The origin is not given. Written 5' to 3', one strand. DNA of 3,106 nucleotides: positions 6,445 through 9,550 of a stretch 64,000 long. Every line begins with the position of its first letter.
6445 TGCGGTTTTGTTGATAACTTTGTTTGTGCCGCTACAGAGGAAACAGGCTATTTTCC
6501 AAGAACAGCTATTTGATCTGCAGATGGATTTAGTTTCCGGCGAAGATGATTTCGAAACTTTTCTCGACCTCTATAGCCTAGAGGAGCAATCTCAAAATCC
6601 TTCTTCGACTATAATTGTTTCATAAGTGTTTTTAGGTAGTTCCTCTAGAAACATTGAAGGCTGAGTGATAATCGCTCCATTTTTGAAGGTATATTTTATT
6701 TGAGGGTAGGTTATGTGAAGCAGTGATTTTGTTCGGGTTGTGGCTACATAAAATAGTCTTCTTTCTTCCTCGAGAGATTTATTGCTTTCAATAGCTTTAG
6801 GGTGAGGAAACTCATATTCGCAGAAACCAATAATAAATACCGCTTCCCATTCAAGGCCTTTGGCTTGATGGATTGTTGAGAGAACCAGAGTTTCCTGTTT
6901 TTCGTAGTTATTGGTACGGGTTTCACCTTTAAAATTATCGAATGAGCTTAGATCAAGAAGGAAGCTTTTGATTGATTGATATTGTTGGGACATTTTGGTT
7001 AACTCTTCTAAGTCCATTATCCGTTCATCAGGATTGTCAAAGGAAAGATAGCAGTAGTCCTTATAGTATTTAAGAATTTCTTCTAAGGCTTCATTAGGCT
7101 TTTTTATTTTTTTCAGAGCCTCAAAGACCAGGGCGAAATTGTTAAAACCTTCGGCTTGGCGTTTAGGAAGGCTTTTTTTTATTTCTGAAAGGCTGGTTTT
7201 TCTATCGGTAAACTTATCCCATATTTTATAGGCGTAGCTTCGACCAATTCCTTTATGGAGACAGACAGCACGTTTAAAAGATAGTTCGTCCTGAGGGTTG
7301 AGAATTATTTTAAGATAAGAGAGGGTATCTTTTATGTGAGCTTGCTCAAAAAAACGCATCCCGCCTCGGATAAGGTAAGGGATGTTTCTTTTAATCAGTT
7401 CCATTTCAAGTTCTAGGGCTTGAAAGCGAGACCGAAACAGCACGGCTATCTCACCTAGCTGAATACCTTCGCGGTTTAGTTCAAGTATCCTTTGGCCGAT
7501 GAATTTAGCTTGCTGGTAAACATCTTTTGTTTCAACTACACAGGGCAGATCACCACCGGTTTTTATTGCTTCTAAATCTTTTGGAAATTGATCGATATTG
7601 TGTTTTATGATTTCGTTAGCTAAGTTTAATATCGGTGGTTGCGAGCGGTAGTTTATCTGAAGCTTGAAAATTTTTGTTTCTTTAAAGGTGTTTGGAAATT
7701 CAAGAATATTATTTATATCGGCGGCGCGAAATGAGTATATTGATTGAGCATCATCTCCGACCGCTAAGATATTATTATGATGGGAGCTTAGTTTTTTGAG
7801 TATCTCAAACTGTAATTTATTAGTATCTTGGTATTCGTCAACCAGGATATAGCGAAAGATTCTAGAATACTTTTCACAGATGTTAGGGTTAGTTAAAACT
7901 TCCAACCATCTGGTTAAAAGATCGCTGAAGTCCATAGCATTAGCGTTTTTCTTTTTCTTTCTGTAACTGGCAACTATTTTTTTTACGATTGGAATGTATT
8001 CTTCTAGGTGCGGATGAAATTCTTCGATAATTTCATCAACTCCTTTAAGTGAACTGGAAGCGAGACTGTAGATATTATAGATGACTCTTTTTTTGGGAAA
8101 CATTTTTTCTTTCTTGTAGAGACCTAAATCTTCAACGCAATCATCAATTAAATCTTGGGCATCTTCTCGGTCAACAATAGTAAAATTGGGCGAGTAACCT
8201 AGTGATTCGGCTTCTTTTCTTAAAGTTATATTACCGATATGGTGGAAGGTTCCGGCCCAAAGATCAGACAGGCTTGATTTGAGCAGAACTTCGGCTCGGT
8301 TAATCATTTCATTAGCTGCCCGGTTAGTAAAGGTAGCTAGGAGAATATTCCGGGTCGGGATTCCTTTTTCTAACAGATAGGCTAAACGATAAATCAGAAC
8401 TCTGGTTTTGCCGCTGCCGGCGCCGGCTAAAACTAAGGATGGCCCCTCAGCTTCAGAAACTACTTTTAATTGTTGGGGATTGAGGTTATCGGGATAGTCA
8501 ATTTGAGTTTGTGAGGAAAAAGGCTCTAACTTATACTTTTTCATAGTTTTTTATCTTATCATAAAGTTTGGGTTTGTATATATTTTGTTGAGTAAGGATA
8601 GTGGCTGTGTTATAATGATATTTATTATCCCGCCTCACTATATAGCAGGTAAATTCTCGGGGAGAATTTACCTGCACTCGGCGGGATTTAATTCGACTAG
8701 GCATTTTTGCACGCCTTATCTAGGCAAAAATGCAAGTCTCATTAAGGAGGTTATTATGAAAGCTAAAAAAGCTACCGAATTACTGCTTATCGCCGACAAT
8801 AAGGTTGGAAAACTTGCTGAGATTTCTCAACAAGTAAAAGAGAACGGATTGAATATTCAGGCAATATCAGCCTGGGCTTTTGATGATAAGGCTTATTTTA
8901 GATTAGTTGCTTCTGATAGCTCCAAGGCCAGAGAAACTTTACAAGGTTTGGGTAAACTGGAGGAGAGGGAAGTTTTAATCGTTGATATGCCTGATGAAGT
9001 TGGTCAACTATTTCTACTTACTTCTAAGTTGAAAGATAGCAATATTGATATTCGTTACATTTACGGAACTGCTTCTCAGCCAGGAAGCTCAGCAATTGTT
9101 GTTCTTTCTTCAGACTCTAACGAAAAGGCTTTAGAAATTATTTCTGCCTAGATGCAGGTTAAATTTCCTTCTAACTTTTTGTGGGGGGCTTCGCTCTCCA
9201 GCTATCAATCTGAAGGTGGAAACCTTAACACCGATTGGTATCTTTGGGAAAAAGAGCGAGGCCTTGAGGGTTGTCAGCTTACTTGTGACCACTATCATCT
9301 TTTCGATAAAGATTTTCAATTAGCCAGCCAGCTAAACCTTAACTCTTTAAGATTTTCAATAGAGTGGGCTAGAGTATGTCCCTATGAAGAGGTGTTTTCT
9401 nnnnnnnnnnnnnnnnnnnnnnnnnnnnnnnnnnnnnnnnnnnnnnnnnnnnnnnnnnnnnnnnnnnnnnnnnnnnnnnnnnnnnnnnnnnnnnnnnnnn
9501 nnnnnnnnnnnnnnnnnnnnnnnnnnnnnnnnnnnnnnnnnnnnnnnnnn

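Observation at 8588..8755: Highly structured 130-nt leader with a 14-bp perfect palindrome between a consensus promoter and the ACT-domain gene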

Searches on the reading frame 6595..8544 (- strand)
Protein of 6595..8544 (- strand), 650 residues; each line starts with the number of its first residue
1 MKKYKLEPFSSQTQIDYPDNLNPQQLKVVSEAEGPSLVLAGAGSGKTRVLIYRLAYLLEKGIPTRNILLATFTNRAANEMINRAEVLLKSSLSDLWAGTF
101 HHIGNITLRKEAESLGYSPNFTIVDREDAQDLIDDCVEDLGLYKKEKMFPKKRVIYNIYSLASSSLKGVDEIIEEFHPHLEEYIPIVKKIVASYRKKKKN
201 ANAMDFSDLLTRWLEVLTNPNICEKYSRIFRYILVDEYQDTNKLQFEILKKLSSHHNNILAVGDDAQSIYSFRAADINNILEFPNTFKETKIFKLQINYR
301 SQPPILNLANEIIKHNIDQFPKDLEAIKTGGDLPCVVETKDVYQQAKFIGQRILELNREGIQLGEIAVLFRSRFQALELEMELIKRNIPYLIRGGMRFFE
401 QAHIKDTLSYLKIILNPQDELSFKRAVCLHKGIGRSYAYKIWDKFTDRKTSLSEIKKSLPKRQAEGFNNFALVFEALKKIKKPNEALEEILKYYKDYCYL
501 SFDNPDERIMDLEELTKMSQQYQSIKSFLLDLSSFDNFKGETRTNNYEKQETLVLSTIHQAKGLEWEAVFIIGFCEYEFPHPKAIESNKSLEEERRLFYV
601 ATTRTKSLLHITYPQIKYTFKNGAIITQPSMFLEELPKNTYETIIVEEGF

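Call 12: search_protein_families(library=pfam, proteins=[window:6595-8544:-], max_evalue=0.01)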
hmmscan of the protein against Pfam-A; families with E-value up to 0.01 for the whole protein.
window:6595-8544:- (650 aa): 6 families
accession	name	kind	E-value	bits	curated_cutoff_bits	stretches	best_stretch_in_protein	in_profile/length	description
PF00580.27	UvrD-helicase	-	7.6e-76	255.8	23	1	21-288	1-271/271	UvrD/REP helicase N-terminal domain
PF13361.12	UvrD_C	-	6.6e-55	187.4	25.6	1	294-613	2-347/350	UvrD-like helicase C-terminal domain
PF13245.12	AAA_19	-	2.4e-21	76.8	25.1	1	32-273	10-134/134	AAA domain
PF13538.12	UvrD_C_2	-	7.2e-10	39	27.4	1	554-611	3-51/52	UvrD-like helicase C-terminal domain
PF01443.25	Viral_helicase1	-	7.4e-07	29.6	21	0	534-611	158-226/228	Viral superfamily 1 RNA helicase core domain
PF13604.12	AAA_30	-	0.00013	22.3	27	0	21-84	2-66/191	AAA domain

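Call 13: search_protein_families(library=ncbifam, proteins=[window:6595-8544:-], max_evalue=0.01)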
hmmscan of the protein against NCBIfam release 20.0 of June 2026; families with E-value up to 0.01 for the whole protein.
window:6595-8544:- (650 aa): 18 families
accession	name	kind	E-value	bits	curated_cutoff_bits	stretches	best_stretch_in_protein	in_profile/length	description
TIGR01073.1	pcrA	equivalog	9.6e-144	480.4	911.2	1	20-643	4-638/725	DNA helicase PcrA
NF008743.0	PRK11773.1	equivalog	1.5e-127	426.9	965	1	19-644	8-644/720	DNA helicase II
TIGR01075.1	uvrD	equivalog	9.1e-125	417.6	1144.45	1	19-645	3-640/715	DNA helicase II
TIGR01074.1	rep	equivalog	7.2e-117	391.3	951.45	1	21-640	2-637/668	DNA helicase Rep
NF008172.0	PRK10919.1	equivalog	4.8e-83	279.5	1168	1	21-639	3-636/673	DNA helicase Rep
NF008276.0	PRK11054.1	equivalog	6.7e-50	170.3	543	3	169-330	374-533/684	DNA helicase IV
TIGR02785.1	addA_Gpos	equivalog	2.5e-48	164.7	707.65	3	161-318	315-485/1234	helicase-exonuclease AddAB subunit AddA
TIGR00609.1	recB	equivalog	4.9e-38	130.9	696.05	3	185-320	324-462/1175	exodeoxyribonuclease V subunit beta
TIGR02784.1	addA_alphas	equivalog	2.3e-32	112.4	860.75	2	186-314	343-494/1138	double-strand break repair helicase AddA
NF010487.0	PRK13909.1-4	equivalog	2.3e-31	108.9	759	3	166-416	255-528/924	RecB-like helicase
NF010485.0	PRK13909.1-2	equivalog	2.6e-31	108.7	650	2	188-572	286-630/909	RecB-like helicase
NF041464.1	HelD_BACSU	equivalog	2.9e-20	71.8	419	1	224-386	541-696/779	RNA polymerase recycling motor HelD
NF008128.0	PRK10876.1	equivalog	3.9e-17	61.2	1697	1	187-318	332-466/1181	exodeoxyribonuclease V subunit beta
NF010486.0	PRK13909.1-3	equivalog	7.5e-15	54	1109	2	198-361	296-473/921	RecB-like helicase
NF010484.0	PRK13909.1-1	equivalog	9.3e-11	40.2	1074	2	231-321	346-443/945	RecB-like helicase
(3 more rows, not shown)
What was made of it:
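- Checked: The divergent gene at 6592-8544 (-) is a UvrD/PcrA-type helicase (calls 12, 13).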

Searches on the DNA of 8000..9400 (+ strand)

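Call 3: search_rna_families(source=window, start=8000, end=9400, threshold=evalue, max_evalue=10, show_alignments=3)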
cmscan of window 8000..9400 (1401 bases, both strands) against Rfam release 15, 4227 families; matches with E-value up to 10: 6.
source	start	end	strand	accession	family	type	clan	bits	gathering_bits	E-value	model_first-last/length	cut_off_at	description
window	8537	8571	-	RF00522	PreQ1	Cis-reg; riboswitch;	-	19.9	39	0.36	1-45/45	no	PreQ1 (pre queuosine) riboswitch aptamer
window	9277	9325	-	RF01129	sR44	Gene; snRNA; snoRNA; CD-box;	-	18.6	45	0.084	1-55/55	no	Small nucleolar RNA sR44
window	8554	8686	-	RF01578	RUF1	Gene; sRNA;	-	18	70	1.3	1-264/264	no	Plasmodium RNA of unkown function RUF1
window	8290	8360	+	RF03199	MIR5271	Gene; miRNA;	-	17.4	90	6.1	1-78/78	no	MIR5271 microRNA precursor family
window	9047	9158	-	RF02039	SPRY4-IT1_2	Gene; lncRNA;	-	13.6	40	3.7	1-120/120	no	SPRY4-IT1 conserved region 2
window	9282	9345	-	RF01905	HOTAIR_2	Gene; lncRNA;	-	11.8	60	9.1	1-69/69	no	HOTAIR conserved region 2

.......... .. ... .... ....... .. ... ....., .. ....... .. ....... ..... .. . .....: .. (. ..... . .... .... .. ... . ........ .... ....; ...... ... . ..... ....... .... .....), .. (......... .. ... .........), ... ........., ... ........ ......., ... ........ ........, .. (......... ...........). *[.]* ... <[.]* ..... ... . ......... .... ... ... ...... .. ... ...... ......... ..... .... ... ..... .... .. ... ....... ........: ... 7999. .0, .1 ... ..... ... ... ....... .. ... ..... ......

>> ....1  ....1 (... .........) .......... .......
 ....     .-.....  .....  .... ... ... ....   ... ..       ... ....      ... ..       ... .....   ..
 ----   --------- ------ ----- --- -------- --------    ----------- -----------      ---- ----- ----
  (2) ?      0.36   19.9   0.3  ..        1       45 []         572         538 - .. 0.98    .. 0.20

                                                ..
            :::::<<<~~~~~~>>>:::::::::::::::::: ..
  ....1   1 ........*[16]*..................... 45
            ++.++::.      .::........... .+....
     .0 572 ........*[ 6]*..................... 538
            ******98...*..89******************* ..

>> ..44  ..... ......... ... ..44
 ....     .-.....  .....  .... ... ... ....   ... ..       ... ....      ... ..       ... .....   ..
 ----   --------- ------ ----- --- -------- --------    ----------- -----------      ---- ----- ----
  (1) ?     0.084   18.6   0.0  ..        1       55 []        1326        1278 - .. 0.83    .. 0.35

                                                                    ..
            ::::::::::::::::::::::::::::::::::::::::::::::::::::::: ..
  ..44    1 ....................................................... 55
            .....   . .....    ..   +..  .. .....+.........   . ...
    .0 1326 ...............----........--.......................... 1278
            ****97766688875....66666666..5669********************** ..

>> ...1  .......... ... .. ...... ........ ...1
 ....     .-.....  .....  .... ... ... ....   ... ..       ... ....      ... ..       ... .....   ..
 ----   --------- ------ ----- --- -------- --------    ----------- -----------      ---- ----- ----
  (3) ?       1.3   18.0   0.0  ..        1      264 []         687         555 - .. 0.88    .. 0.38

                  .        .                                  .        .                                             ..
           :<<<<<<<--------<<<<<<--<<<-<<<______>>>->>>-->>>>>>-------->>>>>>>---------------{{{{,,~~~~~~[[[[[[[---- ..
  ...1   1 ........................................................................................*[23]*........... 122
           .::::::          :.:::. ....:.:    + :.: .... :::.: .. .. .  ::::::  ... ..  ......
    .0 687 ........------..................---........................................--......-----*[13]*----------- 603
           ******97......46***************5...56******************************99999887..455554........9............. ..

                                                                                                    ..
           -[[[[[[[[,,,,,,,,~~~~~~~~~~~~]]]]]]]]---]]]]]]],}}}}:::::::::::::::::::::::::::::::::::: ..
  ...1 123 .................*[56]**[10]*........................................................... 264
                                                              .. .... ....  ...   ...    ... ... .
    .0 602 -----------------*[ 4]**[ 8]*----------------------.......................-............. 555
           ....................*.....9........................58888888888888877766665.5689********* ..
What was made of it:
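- On Riboswitch / attenuator: The best hit nearby is PreQ1 at 19.9 bits against a gathering score of 39, on the other strand at 8537-8571 (call 3).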

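Call 38: build_rna_model(alignment_id=A4)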
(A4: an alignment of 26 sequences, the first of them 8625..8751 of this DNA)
Model R1 built from alignment A4 (26 sequences, 152 columns); structure: RNAalifold consensus.
model positions 126; base pairs 27; branch points 1; effective number of sequences 4.24; information 0.59 bits per position. Calibrated on 0.2 Mb of random sequence (short: E-values are rough).
structure used (alignment columns):
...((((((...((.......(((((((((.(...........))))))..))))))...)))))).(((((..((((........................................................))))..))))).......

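Call 56: search_rna_families(sources=[L096, L123, L100, L118, L091, L074, L065, L141, L071, L134, L174, L013, L052, L050], threshold=gathering)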
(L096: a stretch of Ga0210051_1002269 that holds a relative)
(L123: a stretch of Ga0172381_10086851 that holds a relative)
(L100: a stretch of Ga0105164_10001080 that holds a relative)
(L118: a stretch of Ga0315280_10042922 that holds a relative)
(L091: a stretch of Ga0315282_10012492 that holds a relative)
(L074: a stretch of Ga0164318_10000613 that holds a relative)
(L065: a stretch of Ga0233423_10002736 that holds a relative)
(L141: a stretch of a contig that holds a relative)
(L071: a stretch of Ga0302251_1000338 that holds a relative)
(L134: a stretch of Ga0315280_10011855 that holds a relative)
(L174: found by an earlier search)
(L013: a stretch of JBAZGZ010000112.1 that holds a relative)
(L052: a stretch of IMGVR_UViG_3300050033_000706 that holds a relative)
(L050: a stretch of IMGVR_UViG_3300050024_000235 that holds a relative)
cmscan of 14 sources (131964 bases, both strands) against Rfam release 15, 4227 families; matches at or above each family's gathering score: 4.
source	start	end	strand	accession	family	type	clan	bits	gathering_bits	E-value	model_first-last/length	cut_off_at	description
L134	5797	5869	-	RF00005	tRNA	Gene; tRNA;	CL00001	70.8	29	4e-13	1-71/71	no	tRNA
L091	11920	11993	+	RF00005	tRNA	Gene; tRNA;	CL00001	63.8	29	3.3e-11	1-71/71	no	tRNA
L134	6234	6306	-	RF00005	tRNA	Gene; tRNA;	CL00001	59.5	29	5.1e-10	1-71/71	no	tRNA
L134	6138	6219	-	RF00005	tRNA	Gene; tRNA;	CL00001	56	29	4.7e-09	1-71/71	no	tRNA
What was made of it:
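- On Riboswitch / attenuator: A gathering-threshold scan of 14 family-bearing loci returned only tRNAs (call 56).
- Closest known: Riboswitches and other Rfam cis-regulatory leaders. Different: It matches no Rfam 15 family (calls 3, 56).
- No known family: no Rfam family matches (calls 3, 56). It matches no Rfam family (calls 3, 56).
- Tried and rejected: Rfam scans (calls 3, 56) found no family.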
